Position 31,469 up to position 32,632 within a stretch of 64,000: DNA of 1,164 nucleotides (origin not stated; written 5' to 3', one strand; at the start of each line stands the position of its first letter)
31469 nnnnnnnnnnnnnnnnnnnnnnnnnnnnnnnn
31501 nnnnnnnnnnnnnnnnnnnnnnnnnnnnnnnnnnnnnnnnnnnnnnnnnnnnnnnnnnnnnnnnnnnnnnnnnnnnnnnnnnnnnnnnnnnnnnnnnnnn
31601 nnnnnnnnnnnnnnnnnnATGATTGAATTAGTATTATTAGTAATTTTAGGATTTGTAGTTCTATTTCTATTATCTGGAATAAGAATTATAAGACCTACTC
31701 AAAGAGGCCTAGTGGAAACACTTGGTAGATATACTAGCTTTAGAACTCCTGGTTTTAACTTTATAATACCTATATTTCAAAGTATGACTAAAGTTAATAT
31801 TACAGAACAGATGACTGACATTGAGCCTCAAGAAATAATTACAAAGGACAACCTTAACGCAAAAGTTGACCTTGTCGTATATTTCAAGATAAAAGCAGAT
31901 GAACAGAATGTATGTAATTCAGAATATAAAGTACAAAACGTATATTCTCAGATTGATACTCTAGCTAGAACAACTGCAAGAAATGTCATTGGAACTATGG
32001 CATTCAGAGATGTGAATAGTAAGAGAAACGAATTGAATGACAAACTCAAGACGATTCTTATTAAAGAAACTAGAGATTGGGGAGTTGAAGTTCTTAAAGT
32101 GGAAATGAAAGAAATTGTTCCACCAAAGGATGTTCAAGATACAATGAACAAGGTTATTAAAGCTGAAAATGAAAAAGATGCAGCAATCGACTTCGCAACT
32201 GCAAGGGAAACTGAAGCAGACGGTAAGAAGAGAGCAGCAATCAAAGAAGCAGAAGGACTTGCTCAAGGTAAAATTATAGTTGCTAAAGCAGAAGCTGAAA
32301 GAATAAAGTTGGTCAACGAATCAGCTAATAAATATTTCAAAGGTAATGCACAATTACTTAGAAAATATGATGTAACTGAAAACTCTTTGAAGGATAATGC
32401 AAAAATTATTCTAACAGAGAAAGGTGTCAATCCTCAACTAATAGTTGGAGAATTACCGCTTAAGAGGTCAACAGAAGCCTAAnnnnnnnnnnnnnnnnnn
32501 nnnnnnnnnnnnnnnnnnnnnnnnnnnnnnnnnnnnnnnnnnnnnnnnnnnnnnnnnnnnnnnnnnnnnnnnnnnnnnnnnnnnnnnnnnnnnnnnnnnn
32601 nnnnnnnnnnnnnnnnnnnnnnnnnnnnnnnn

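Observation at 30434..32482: Tightly coupled three-gene membrane module ending in an SPFH/band-7 protein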

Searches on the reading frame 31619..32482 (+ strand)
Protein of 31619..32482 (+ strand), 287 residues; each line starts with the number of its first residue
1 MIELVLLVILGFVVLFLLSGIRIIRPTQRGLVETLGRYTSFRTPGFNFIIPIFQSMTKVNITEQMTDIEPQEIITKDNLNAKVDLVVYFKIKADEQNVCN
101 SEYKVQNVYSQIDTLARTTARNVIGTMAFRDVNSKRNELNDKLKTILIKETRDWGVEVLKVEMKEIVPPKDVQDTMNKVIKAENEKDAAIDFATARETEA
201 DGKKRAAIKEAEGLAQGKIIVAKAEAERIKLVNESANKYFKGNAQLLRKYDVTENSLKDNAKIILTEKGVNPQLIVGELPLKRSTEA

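Call 4: search_protein_families(library=pfam, proteins=[window:31619-32479:+], max_evalue=1)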
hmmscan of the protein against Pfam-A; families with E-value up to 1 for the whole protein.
window:31619-32479:+ (287 aa): 3 families
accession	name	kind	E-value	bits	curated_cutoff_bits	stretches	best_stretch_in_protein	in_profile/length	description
PF01145.31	Band_7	-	5e-36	124.8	23.6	1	23-195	2-174/176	SPFH domain / Band 7 family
PF13421.11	Band_7_1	-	0.00095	19.3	24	1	100-179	125-206/211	SPFH domain-Band 7 family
PF01366.23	PRTP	-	0.041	12.4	24.6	1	92-210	362-457/656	Herpesvirus processing and transport protein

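Call 5: search_protein_families(library=phrogs, proteins=[window:31619-32479:+], max_evalue=1)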
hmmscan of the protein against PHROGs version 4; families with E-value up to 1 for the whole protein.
window:31619-32479:+ (287 aa): 1 family
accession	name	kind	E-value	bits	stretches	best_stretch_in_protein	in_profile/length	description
phrog_200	-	other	9.8e-28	98.3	1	4-276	84-347/379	lipoprotein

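Call 10: find_encoding_contigs(protein=window:31619-32482:+, flank=10000)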
Protein window:31619-32482:+ (287 aa): no gene with exactly this product is on record in the collection.

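Call 13: find_related_loci(query=window:31619-32479:+, collection=viral_contigs, flank=6000)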
Query window:31619-32479:+ (287 aa) in viral_contigs; peptide patterns used: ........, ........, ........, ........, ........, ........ (x = any residue, [..] = any of these).
12 stretches matched a pattern; 1 encode a relative of the query (tblastn E <= 1e-3); 1 distinct loci.
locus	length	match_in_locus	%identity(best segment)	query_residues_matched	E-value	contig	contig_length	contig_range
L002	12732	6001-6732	64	22-265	1e-108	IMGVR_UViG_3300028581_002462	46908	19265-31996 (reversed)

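Call 34: search_solved_structures(query=window:31619-32479:+, max_evalue=0.001)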
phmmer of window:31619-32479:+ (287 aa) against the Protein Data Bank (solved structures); distinct sequences matched with E-value up to 0.001: 21.
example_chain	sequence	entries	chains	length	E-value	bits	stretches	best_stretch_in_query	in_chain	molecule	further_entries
8z5g_A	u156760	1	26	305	2e-32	115.8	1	4-227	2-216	Protein QmcA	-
9wmj_A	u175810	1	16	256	9.1e-24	87.4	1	9-211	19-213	Stomatin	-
9wkz_A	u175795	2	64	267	1e-23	87.2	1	9-211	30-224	Stomatin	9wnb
9z7u_F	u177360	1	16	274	1.1e-23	87.1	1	9-211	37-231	Stomatin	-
9oh9_A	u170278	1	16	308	1.6e-23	86.6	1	9-211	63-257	Stomatin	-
9zd2_F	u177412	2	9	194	4.3e-21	78.6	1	9-167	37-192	Stomatin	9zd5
3bk6_A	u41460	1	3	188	2.2e-19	73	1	52-207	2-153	PH stomatin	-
4fvj_A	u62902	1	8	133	1.2e-16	64.1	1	51-176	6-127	Stomatin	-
4fvf_A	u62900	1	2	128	1.4e-16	63.9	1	52-176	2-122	Stomatin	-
4fvg_A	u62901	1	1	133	2e-16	63.3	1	51-176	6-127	Stomatin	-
2rpb_A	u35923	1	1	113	1.5e-15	60.5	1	59-171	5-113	hypothetical membrane protein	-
7wh3_A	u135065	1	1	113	3e-14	56.2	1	65-169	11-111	Stomatin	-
8gn9_A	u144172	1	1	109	1.1e-13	54.4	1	59-169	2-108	Stomatin homolog PH1511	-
7vhp_E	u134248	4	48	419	1.4e-09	40.9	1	6-275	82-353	Protein HflK | Modulator of FtsH protease HflK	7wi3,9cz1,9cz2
9paw_XA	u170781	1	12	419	3.5e-09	39.6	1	6-275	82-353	Protein HflK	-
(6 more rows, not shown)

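Call 35: search_protein_families(library=ncbifam, proteins=[window:31619-32479:+], max_evalue=0.1)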
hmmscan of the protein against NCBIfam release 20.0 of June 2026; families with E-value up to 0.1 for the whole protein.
window:31619-32479:+ (287 aa): 5 families
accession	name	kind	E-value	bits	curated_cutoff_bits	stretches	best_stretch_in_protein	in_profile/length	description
TIGR01933.1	hflK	equivalog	2e-26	93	159.4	1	21-270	1-252/261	FtsH protease activity modulator HflK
TIGR01932.1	hflC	equivalog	1.7e-12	46.8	134.4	2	5-142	4-147/318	protease modulator HflC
NF008181.0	PRK10930.1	equivalog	2.4e-11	43.1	660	1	4-270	80-348/419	FtsH protease activity modulator HflK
NF008259.0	PRK11029.1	equivalog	2.1e-07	30.2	427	1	117-266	168-316/334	protease modulator HflC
NF058507.1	FlotScfldFlot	equivalog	5.6e-06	25.7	700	1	45-219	57-238/477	flotillin lipid rafts scaffold protein FloT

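Call 36: search_protein_families(library=padloc, proteins=[window:31619-32479:+], max_evalue=0.1)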
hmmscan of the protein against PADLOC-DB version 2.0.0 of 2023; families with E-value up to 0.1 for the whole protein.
window:31619-32479:+ (287 aa): 0 families

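Call 52: find_related_loci(query=window:31619-32479:+, collection=genome_contigs, flank=5000)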
Query window:31619-32479:+ (287 aa) in genome_contigs; peptide patterns used: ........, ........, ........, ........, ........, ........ (x = any residue, [..] = any of these).
301 stretches matched a pattern; 198 encode a relative of the query (tblastn E <= 1e-3); the best 80 are kept; 80 distinct loci.
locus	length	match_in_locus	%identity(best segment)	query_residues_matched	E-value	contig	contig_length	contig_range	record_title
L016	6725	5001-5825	59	4-279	3e-109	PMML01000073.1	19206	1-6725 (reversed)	MAG: Ignavibacteriae bacterium isolate fen_1254 73.20100900_E1D.45_contig_16440, whole genome shotgun sequence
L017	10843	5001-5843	60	8-283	2e-108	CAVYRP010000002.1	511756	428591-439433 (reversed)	MAG: uncultured Bacteroidetes bacterium isolate MFD05942.bin.2.234 genome assembly, contig: contig_12702, whole genome s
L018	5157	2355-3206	57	6-286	2e-107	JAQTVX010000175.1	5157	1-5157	MAG: Candidatus Krumholzibacteriia bacterium isolate STB_98 NODE_51612_length_5157_cov_2.889463_Sandtown_B, whole genome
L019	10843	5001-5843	59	4-283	7e-107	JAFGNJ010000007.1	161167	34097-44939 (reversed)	MAG: Deltaproteobacteria bacterium isolate Zod_Metabat.542 k87_2981691, whole genome shotgun sequence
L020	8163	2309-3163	58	2-283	1e-106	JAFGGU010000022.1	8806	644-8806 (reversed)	MAG: Bacteroidales bacterium isolate Zod_Metabat.1409 k87_3234814, whole genome shotgun sequence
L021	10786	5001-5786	61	17-279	5e-106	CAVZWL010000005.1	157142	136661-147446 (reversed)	MAG: Ignavibacteriota bacterium isolate MFD01476.bin.2.1 genome assembly, contig: contig_31692, whole genome shotgun seq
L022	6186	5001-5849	57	6-284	2e-105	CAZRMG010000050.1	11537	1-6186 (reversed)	MAG TPA_asm: uncultured Melioribacteraceae bacterium isolate SRP294416_co1_188 genome assembly, contig: NODE_12268_lengt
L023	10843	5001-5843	57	5-282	9e-106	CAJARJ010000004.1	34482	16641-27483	MAG: Candidatus Omnitrophica bacterium isolate Loc090907-6m_bin-269 genome assembly, contig: bin-269:04/22, whole genome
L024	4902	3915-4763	58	4-283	2e-105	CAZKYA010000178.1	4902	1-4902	MAG TPA_asm: uncultured Pirellulales bacterium isolate binchicken_co33_469 genome assembly, contig: NODE_26863_length_49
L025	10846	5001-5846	56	6-285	4e-105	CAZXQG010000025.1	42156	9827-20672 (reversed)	MAG TPA_asm: uncultured Chitinophagaceae bacterium isolate binchicken_co54_503 genome assembly, contig: NODE_1537_length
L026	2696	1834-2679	57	6-283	8e-109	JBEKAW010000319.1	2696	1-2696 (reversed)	MAG: Candidatus Krumholzibacteriaceae bacterium isolate SPRUCE 121 SPRUCE_121_319, whole genome shotgun sequence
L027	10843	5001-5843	57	6-283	6e-105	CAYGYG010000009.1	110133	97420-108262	MAG TPA_asm: uncultured bacterium isolate ERP119294_co1_15 genome assembly, contig: NODE_174_length_110133_cov_29.265884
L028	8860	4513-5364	55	6-286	5e-105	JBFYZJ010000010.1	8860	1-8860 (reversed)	MAG: Candidatus Krumholzibacteriota bacterium isolate PPR_0432 k121_123323, whole genome shotgun sequence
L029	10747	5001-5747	63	18-266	5e-105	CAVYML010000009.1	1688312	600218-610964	MAG: Ignavibacteriota bacterium isolate MFD01231.bin.1.4 genome assembly, contig: contig_6831, whole genome shotgun sequ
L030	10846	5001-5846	58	7-283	2e-104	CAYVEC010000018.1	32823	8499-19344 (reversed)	MAG TPA_asm: uncultured Planctomycetales bacterium isolate SRP263991_co7_332 genome assembly, contig: NODE_1724_length_3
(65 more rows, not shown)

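Call 56: search_protein_families(library=pfam, alignment_id=A5, max_evalue=0.001)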
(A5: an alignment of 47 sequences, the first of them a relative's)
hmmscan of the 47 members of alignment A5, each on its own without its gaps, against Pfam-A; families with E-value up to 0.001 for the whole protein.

A. member 1, L017:4222-4905:+ (228 aa): 3 families
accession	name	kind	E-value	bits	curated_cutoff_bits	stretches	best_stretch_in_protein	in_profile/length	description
PF02074.21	Peptidase_M32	-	4.4e-12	45.8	25.1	1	110-224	372-483/489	Carboxypeptidase Taq (M32) metallopeptidase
PF01432.26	Peptidase_M3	-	1.3e-11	44.9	27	1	11-226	241-455/457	Peptidase family M3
PF01401.24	Peptidase_M2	-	1.3e-11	44.3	23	1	11-216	343-550/581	Angiotensin-converting enzyme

B. families by the number of members that match (of 47 scanned): 86 families (the first 25 are shown)
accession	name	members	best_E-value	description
PF00883.26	Peptidase_M17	3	1e-111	Cytosol aminopeptidase family, catalytic domain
PF00702.32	Hydrolase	3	1.4e-16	haloacid dehalogenase-like hydrolase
PF13419.12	HAD_2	3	6.2e-16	Haloacid dehalogenase-like hydrolase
PF01432.26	Peptidase_M3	2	3.2e-15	Peptidase family M3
PF02074.21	Peptidase_M32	2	4.9e-14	Carboxypeptidase Taq (M32) metallopeptidase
PF01381.28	HTH_3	2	3.3e-13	Helix-turn-helix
PF01401.24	Peptidase_M2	2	1.9e-12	Angiotensin-converting enzyme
PF02789.23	Peptidase_M17_N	2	6.7e-10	Cytosol aminopeptidase family, N-terminal domain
PF03692.20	CxxCxxCC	2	2.9e-08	Putative zinc- or iron-chelating domain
PF13560.12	HTH_31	2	5.7e-08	Helix-turn-helix domain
PF13242.12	Hydrolase_like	2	3e-07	HAD-hyrolase-like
PF12844.13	HTH_19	2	0.00016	Helix-turn-helix domain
PF02896.24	PEP-utilizers_C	1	6e-76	PEP-utilising enzyme, PEP-binding domain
PF02586.19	SRAP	1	5.4e-53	SOS response associated peptidase (SRAP)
PF01556.23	DnaJ_C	1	4.9e-41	DnaJ C terminal domain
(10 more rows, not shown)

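Call 58: search_protein_families(library=pfam, alignment_id=A6, max_evalue=0.001)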
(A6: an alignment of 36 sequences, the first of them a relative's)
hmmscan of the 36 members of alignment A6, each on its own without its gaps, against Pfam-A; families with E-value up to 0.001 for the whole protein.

A. member 1, L017:6019-6669:+ (217 aa): 2 families
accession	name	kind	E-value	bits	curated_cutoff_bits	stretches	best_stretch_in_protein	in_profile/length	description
PF00072.30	Response_reg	-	6.3e-26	91.2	30.2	1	6-117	2-111/111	Response regulator receiver domain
PF00512.31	HisKA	-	0.00097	19.6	26.9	0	140-196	4-57/66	His Kinase A (phospho-acceptor) domain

B. families by the number of members that match (of 36 scanned): 52 families (the first 25 are shown)
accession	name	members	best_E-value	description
PF00206.25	Lyase_1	2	1.2e-115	Lyase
PF10415.14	FumaraseC_C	2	8e-26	Fumarase C C-terminus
PF00512.31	HisKA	2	5.7e-15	His Kinase A (phospho-acceptor) domain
PF12146.15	Hydrolase_4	2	6.9e-14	Serine aminopeptidase, S33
PF09364.15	XFP_N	1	7.3e-180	XFP N-terminal domain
PF04551.19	GcpE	1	6.8e-114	GcpE protein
PF02685.22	Glucokinase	1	6.1e-102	Glucokinase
PF09363.15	XFP_C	1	8.2e-100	XFP C-terminal domain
PF03894.20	XFP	1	7.3e-87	D-xylulose 5-phosphate/D-fructose 6-phosphate phosphoketolase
PF01257.25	2Fe-2S_thioredx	1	1.8e-49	Thioredoxin-like [2Fe-2S] ferredoxin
PF04389.22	Peptidase_M28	1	6.9e-46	Peptidase family M28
PF00578.27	AhpC-TSA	1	7.8e-43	AhpC/TSA family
PF24400.1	DUF7544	1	1.9e-30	Family of unknown function (DUF7544)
PF24961.1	NfeD_membrane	1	1.1e-29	NfeD integral membrane domain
PF00072.30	Response_reg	1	6.3e-26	Response regulator receiver domain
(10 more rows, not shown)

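Call 65: search_dna_similar(query=window:31619-32479:+, collection=phages, mode=protein, max_rows=25)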
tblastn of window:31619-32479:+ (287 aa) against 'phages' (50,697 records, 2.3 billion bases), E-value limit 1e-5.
Records with a match: 8; places in all: 8; records where one place covers at least 80% of the query: 2.
Best place of each record, by identity: <60% 8.
By first word of the organism name: Vibrio 3; Bacteriophage 2; Acinetobacter 2; Salmonella 1.
By host as written in the record: - 5; Salmonella enterica subsp. enterica serovar Kentucky 1; Vibrio crassostreae 1; Vibrio cyclitrophicus 1.
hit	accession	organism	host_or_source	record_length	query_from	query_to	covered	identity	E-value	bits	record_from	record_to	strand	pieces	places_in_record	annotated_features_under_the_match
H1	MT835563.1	Bacteriophage sp.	human fecal samples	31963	31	235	71%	36.7%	2e-32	132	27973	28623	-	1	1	record has no annotation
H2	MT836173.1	Bacteriophage sp.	human fecal samples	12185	24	235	74%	33.6%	4e-19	93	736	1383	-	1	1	record has no annotation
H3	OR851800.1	Salmonella phage S.Kent 1-2-1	Salmonella enterica subsp. enterica ...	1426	32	228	69%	34.8%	7e-29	119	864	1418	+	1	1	record has no annotation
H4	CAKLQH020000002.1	Acinetobacter phage MD-2021a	not known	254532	22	235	75%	31.1%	2e-22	102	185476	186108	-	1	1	ybbK: putative protease YbbK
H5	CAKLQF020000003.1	Acinetobacter phage MD-2021a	not known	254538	22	235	75%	31.1%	2e-22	102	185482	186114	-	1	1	ybbK: putative protease YbbK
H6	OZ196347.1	Vibrio phage K389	Seawater and oysters mix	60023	45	282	83%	26.4%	1e-6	56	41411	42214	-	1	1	lipoprotein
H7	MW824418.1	Vibrio phage 268E42.1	Vibrio crassostreae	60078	45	282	83%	26.4%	1e-6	56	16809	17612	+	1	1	PHB domain-containing protein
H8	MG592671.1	Vibrio phage 2.275.O._10N.286.54.E11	Vibrio cyclitrophicus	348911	30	228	69%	24.9%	9e-6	53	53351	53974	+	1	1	coil containing protein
